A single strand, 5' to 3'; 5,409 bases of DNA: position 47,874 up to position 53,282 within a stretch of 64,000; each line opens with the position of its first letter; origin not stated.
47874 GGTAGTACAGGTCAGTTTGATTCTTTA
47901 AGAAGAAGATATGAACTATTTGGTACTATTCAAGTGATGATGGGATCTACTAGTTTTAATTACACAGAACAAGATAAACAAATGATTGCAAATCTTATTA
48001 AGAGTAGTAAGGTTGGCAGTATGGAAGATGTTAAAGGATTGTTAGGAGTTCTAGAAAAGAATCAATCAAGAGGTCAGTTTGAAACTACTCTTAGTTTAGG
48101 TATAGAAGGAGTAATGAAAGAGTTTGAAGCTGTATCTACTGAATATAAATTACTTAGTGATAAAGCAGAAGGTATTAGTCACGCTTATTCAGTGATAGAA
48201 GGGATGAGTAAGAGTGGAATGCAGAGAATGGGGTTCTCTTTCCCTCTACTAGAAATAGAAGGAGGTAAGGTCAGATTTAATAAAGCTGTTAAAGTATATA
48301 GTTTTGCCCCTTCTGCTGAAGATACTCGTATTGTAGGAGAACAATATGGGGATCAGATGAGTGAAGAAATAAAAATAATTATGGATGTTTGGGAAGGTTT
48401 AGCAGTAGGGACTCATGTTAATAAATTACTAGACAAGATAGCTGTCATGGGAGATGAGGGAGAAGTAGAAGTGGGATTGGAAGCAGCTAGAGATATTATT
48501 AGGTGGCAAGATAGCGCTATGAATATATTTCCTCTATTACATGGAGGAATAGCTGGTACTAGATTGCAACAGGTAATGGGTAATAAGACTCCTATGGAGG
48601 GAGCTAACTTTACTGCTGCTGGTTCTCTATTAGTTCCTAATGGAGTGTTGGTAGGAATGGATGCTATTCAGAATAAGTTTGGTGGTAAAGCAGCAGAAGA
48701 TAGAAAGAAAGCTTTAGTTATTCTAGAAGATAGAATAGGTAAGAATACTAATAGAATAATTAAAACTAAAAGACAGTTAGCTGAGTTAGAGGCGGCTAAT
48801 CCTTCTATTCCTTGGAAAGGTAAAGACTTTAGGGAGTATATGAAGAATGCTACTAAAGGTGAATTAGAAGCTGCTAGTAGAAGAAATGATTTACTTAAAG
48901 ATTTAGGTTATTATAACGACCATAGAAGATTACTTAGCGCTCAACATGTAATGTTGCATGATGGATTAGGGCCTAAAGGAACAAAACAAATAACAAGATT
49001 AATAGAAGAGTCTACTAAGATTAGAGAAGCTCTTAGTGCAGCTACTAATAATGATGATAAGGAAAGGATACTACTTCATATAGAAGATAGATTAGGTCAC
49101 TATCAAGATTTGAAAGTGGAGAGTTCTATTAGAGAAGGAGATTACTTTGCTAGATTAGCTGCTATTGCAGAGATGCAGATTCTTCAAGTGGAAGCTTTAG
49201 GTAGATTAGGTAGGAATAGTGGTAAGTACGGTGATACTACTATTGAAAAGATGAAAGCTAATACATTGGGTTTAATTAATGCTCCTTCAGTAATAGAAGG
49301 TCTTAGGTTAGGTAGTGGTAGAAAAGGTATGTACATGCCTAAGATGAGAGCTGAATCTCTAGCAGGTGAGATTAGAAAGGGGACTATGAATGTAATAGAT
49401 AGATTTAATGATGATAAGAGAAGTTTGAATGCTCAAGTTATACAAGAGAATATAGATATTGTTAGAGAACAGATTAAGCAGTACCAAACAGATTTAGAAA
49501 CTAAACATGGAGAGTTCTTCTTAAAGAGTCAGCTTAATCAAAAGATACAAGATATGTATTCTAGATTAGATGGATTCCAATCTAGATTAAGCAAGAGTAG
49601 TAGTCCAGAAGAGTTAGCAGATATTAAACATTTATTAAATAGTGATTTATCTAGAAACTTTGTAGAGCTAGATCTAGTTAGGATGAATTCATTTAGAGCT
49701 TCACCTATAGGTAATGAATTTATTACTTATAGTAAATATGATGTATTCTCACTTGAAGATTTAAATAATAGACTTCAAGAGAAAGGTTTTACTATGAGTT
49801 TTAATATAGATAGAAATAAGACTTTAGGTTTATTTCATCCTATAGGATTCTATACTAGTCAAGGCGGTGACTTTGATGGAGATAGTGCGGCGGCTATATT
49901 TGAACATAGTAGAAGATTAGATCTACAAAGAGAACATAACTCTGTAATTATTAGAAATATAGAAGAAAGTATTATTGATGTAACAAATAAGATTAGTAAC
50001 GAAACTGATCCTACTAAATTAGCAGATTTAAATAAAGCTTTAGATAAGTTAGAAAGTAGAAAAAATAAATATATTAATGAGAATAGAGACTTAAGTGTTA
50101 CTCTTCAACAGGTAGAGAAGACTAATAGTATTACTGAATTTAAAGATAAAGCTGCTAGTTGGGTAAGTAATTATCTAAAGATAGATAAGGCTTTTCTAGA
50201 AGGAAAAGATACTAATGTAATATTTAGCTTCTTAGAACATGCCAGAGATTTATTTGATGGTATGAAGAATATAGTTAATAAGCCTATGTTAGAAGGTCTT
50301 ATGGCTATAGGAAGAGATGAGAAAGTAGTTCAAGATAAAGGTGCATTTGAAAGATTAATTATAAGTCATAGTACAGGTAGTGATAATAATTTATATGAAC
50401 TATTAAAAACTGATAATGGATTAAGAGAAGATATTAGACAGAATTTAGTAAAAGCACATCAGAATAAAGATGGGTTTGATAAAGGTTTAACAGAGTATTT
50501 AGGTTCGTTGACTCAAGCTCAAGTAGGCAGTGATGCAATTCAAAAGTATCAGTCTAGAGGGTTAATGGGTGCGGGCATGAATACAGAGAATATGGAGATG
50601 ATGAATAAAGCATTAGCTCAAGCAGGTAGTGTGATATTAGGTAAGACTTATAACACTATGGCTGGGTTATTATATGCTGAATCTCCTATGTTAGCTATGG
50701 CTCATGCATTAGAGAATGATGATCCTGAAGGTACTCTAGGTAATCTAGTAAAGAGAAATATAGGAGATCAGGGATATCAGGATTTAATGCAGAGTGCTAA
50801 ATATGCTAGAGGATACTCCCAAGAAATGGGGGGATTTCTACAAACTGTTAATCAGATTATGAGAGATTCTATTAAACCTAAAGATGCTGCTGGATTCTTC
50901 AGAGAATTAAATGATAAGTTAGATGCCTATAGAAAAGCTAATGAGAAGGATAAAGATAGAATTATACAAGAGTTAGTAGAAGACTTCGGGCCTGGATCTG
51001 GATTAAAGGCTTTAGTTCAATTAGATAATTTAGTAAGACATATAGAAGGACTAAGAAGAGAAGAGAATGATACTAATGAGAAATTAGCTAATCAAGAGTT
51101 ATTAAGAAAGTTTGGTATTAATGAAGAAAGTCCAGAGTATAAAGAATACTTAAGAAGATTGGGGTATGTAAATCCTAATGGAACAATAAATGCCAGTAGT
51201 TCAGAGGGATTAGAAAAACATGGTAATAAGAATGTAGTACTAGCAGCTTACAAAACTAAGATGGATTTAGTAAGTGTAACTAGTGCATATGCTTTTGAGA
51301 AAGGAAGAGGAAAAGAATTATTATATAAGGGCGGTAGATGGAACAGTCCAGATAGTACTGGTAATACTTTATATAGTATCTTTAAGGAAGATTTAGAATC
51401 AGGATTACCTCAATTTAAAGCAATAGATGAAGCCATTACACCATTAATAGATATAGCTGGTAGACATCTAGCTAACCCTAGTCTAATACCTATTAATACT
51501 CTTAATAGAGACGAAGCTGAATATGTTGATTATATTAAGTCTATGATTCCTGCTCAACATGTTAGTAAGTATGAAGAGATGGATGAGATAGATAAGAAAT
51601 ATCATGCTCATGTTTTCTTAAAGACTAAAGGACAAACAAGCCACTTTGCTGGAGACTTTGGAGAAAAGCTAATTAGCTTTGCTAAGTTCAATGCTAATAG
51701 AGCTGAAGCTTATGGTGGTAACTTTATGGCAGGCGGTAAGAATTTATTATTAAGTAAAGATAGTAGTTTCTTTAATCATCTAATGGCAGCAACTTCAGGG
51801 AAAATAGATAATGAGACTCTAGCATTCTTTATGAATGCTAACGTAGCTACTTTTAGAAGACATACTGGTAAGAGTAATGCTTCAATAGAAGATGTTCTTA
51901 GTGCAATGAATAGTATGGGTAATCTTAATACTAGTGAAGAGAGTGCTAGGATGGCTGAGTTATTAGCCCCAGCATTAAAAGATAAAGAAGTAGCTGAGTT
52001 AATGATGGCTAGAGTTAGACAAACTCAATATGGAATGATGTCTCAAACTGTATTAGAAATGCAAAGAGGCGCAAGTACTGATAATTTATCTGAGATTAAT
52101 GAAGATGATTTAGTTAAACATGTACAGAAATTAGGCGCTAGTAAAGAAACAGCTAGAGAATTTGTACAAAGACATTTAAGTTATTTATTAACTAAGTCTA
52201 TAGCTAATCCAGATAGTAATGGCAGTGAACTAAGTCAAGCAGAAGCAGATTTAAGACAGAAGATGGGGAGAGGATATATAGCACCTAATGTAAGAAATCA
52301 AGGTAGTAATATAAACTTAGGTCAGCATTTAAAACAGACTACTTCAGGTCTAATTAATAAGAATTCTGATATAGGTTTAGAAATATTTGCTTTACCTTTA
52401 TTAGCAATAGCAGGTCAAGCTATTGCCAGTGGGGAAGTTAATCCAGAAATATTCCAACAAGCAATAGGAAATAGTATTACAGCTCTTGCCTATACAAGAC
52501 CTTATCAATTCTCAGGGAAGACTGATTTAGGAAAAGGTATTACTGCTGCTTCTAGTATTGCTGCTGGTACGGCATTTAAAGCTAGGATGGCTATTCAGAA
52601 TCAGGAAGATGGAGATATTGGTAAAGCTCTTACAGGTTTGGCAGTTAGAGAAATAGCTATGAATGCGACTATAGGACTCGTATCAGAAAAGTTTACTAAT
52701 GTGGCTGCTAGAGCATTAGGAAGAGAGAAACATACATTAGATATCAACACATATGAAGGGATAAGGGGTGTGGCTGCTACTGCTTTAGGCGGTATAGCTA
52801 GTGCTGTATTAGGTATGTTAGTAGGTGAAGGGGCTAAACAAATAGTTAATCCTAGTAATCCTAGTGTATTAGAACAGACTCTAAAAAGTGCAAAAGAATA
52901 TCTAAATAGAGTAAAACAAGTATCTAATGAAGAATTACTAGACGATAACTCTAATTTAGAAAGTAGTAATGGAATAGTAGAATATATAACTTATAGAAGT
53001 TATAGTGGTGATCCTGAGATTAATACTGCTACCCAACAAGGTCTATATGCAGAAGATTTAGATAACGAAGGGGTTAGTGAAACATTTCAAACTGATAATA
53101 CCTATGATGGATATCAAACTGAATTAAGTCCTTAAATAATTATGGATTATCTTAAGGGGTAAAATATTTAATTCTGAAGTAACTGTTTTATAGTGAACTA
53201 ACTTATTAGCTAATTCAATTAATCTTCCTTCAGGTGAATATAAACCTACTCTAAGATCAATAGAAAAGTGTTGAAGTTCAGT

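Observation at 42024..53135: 3703-aa single-chain RNAP-like giant protein, divergent from a contractile-tail structural operon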

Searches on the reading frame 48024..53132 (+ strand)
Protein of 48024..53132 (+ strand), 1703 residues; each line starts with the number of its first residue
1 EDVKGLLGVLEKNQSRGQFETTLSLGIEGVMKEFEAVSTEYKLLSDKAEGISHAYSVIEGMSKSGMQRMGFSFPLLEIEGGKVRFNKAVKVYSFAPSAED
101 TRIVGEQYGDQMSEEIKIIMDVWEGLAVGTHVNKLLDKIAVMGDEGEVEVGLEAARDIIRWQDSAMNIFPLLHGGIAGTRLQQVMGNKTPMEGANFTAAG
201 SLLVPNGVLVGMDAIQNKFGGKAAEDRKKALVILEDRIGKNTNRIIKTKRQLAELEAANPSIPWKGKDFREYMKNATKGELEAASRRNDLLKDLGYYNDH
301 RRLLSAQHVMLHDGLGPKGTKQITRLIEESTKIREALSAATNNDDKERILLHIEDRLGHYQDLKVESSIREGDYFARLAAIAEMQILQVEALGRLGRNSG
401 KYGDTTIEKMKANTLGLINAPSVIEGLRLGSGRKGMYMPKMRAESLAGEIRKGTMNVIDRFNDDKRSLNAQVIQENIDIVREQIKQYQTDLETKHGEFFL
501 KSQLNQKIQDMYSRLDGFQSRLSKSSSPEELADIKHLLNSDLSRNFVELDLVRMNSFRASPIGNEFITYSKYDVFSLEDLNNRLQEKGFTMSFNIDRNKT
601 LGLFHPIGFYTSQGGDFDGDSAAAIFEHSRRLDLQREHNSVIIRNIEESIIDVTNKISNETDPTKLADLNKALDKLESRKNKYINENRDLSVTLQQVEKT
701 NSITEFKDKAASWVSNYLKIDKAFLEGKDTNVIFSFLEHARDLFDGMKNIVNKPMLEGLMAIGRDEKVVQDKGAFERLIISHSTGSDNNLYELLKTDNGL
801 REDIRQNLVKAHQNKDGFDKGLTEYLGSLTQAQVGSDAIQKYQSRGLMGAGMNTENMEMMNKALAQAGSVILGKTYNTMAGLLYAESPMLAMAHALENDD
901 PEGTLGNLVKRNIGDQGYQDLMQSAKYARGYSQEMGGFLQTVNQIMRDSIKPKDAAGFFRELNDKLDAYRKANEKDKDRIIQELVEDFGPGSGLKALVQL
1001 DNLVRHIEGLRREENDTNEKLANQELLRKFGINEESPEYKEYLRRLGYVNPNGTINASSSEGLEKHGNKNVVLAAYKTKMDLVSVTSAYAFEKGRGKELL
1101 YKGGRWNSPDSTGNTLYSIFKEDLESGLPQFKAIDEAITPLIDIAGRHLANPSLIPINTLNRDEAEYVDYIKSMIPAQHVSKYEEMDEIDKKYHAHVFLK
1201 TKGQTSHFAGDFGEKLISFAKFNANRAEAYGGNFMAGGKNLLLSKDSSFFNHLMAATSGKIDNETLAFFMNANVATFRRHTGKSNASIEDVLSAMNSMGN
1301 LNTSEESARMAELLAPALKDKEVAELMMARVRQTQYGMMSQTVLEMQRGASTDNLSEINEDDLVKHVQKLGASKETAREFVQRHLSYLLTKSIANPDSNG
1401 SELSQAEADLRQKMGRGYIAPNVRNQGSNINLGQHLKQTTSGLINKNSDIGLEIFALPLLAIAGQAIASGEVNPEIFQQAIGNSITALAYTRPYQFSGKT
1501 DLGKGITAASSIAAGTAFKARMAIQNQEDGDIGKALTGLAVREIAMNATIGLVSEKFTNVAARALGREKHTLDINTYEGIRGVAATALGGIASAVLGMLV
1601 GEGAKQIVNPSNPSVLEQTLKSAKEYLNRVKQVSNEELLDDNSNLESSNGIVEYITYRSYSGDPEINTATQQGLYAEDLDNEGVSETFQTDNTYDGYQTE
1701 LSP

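Call 11: search_dna_similar(query=window:48024-53132:+, collection=phages, mode=protein, max_rows=30)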
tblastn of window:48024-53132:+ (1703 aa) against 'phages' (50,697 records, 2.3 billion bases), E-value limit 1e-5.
Records with a match: 10; places in all: 10; records where one place covers at least 80% of the query: 9.
Best place of each record, by identity: <60% 10.
By first word of the organism name: Microcystis 8; Cyanophage 1; Microcoleus 1.
By host as written in the record: Microcystis aeruginosa FACHB524 4; - 3; Microcystis aeruginosa 2; Cyanobacteria 1.
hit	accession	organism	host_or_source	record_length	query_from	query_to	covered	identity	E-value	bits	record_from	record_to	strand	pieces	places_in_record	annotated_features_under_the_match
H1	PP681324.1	Microcystis phage MaMV-DL02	Microcystis aeruginosa FACHB524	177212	36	1679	97%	25.0%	1e-94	348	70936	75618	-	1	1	hypothetical protein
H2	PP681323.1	Microcystis phage MaMV-DL01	Microcystis aeruginosa FACHB524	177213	36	1679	97%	25.0%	1e-94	348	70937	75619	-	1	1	hypothetical protein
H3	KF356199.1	Microcystis phage MaMV-DC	Microcystis aeruginosa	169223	36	1679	97%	25.0%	3e-94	347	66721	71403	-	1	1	hypothetical protein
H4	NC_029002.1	Microcystis phage MaMV-DC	Microcystis aeruginosa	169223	36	1679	97%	25.0%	3e-94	347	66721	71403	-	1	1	hypothetical protein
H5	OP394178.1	Cyanophage MaMV-DH01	Cyanobacteria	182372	36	1679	97%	25.0%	3e-95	350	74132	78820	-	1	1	hypothetical protein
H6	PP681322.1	Microcystis phage MaMV-CH02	Microcystis aeruginosa FACHB524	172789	36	1679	97%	24.9%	1e-94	348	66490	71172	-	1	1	hypothetical protein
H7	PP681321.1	Microcystis phage MaMV-CH01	Microcystis aeruginosa FACHB524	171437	36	1679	97%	24.8%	1e-94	347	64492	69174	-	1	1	hypothetical protein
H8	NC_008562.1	Microcystis phage LMM01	-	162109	36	1679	97%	24.8%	1e-92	342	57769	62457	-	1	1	hypothetical protein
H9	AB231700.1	Microcystis phage LMM01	-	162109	36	1679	97%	24.8%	1e-92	342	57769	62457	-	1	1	hypothetical protein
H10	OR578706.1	Microcoleus phage My-WqHQDG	river water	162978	550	1004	27%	26.0%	2e-20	105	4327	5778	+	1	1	hypothetical protein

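Call 30: get_annotated_region(hit=H5, flank=14000)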
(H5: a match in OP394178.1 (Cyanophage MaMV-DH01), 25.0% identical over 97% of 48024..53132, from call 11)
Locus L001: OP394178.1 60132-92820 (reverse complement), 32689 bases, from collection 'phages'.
description: Cyanophage MaMV-DH01, complete genome.
organism: Cyanophage MaMV-DH01 (NCBI taxid 2888520)
taxonomy: Viruses; Duplodnaviria; Heunggongvirae; Uroviricota; Caudoviricetes; Fukuivirus
host: Cyanobacteria; source: freshwater lake; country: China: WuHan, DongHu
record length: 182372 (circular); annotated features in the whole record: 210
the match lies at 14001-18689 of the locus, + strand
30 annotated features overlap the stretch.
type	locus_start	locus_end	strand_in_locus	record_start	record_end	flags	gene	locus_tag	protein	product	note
CDS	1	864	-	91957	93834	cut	-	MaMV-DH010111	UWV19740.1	hypothetical protein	GeneMark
CDS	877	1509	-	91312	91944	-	-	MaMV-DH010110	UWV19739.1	hypothetical protein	GeneMark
CDS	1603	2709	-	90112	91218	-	-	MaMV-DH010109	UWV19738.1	hypothetical protein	GeneMark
CDS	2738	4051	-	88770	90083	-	-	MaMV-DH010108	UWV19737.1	capsid protein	GeneMark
CDS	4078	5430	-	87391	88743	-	-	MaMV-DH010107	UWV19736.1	hypothetical protein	GeneMark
CDS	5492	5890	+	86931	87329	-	-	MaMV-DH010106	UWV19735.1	hypothetical protein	GeneMark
CDS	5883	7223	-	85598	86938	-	-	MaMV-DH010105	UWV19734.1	hypothetical protein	GeneMark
CDS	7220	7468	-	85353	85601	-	-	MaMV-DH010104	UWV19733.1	hypothetical protein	GeneMark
CDS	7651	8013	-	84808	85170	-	-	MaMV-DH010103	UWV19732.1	hypothetical protein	GeneMark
CDS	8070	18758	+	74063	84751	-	-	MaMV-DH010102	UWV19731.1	hypothetical protein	GeneMark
CDS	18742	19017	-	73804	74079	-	-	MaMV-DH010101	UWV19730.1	hypothetical protein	GeneMark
CDS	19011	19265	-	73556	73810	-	-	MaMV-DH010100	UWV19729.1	hypothetical protein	GeneMark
CDS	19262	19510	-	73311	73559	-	-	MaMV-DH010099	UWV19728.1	hypothetical protein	GeneMark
CDS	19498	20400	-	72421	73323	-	-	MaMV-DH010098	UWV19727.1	hypothetical protein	GeneMark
CDS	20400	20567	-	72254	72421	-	-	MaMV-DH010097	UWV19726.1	hypothetical protein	GeneMark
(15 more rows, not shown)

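Call 31: get_annotated_region(hit=H8, flank=9000)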
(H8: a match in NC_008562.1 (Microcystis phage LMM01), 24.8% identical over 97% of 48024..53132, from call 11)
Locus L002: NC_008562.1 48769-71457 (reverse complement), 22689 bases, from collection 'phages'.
description: Microcystis phage Ma-LMM01 DNA, complete genome.
organism: Microcystis phage LMM01 (NCBI taxid 2856824)
taxonomy: Viruses; Duplodnaviria; Heunggongvirae; Uroviricota; Caudoviricetes; Fukuivirus; Fukuivirus LMM01
host: -; source: -; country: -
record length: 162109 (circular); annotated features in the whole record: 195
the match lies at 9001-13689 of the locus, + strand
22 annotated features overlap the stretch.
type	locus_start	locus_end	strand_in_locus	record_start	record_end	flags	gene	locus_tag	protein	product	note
CDS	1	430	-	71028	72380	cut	-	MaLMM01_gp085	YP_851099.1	hypothetical protein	FEIS:MAP_085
CDS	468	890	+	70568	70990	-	-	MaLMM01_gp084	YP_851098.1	hypothetical protein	FEIS:MAP_084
CDS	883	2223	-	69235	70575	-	-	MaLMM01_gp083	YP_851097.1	tail protein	FEIS:MAP_083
CDS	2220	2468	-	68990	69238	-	-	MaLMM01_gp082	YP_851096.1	hypothetical protein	FEIS:MAP_082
CDS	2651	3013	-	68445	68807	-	-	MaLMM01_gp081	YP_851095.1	hypothetical protein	FEIS:MAP_081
CDS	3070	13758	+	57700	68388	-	-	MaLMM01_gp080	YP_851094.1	hypothetical protein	FEIS:MAP_080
CDS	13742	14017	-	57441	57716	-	-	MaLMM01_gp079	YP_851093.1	hypothetical protein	FEIS:MAP_079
CDS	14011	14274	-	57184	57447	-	-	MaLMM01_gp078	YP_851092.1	hypothetical protein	FEIS:MAP_078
CDS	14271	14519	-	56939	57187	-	-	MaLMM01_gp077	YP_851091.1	hypothetical protein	FEIS:MAP_077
CDS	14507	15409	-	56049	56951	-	-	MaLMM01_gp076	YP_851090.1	hypothetical protein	FEIS:MAP_076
CDS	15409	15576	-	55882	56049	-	-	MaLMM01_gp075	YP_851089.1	hypothetical protein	FEIS:MAP_075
CDS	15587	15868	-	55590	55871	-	-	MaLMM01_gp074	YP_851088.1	hypothetical protein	FEIS:MAP_074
CDS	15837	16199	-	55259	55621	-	-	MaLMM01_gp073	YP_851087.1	hypothetical protein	FEIS:MAP_073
CDS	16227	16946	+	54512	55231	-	-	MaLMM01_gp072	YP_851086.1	hypothetical protein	FEIS:MAP_072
CDS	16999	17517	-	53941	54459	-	-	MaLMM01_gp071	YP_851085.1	hypothetical protein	FEIS:MAP_071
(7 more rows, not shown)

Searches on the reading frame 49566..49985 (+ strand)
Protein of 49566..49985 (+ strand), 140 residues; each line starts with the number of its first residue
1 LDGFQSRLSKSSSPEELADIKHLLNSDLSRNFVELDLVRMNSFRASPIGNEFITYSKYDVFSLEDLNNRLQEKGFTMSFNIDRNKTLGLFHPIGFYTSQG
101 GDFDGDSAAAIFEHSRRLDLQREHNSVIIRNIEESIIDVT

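Call 90: search_protein_families(library=pfam, alignment_id=A5, max_evalue=1)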
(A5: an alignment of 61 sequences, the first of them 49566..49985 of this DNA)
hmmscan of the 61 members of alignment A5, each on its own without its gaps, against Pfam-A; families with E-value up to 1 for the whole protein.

A. member 1, window:49566-49985:+ (140 aa): 1 family
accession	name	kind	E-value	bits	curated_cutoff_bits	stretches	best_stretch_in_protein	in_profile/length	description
PF08596.16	Lgl_C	-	0.064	12.4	20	1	5-45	49-89/393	Lethal giant larvae(Lgl) like, C-terminal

B. families by the number of members that match (of 61 scanned): 22 families
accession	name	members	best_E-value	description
PF16065.10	DUF4807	2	0.033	Domain of unknown function (DUF4807)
PF01978.25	TrmB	1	0.0023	Sugar-specific transcriptional regulator TrmB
PF00761.25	Polyoma_coat2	1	0.019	Polyomavirus coat protein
PF08895.16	DUF1840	1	0.042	Domain of unknown function (DUF1840)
PF08596.16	Lgl_C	1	0.064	Lethal giant larvae(Lgl) like, C-terminal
PF23902.1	AAA_lid_PRS2_C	1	0.065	PRS2 AAA+ lid C-terminal domain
PF10473.14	CENP-F_leu_zip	1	0.073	Leucine-rich repeats of kinetochore protein Cenp-F/LEK1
PF02789.23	Peptidase_M17_N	1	0.075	Cytosol aminopeptidase family, N-terminal domain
PF19508.4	DUF6042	1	0.08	Family of unknown function (DUF6042)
PF22122.2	InlK_D2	1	0.083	Internalin K domain D2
PF07328.17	VirD1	1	0.089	T-DNA border endonuclease VirD1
PF04048.20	Sec8_N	1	0.094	Exocyst complex component Sec8 N-terminal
PF03540.19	TAF10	1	0.097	Transcription initiation factor TFIID 23-30kDa subunit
PF11800.13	RP-C_C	1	0.1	Replication protein C C-terminal region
PF05627.16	AvrRpt-cleavage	1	0.11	Cleavage site for pathogenic type III effector avirulence factor Avr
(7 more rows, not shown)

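Call 91: search_solved_structures(query=A5, max_evalue=10, show_alignments=5)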
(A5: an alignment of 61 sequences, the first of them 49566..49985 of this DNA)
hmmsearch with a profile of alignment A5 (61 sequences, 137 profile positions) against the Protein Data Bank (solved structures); distinct sequences matched with E-value up to 10: 0.
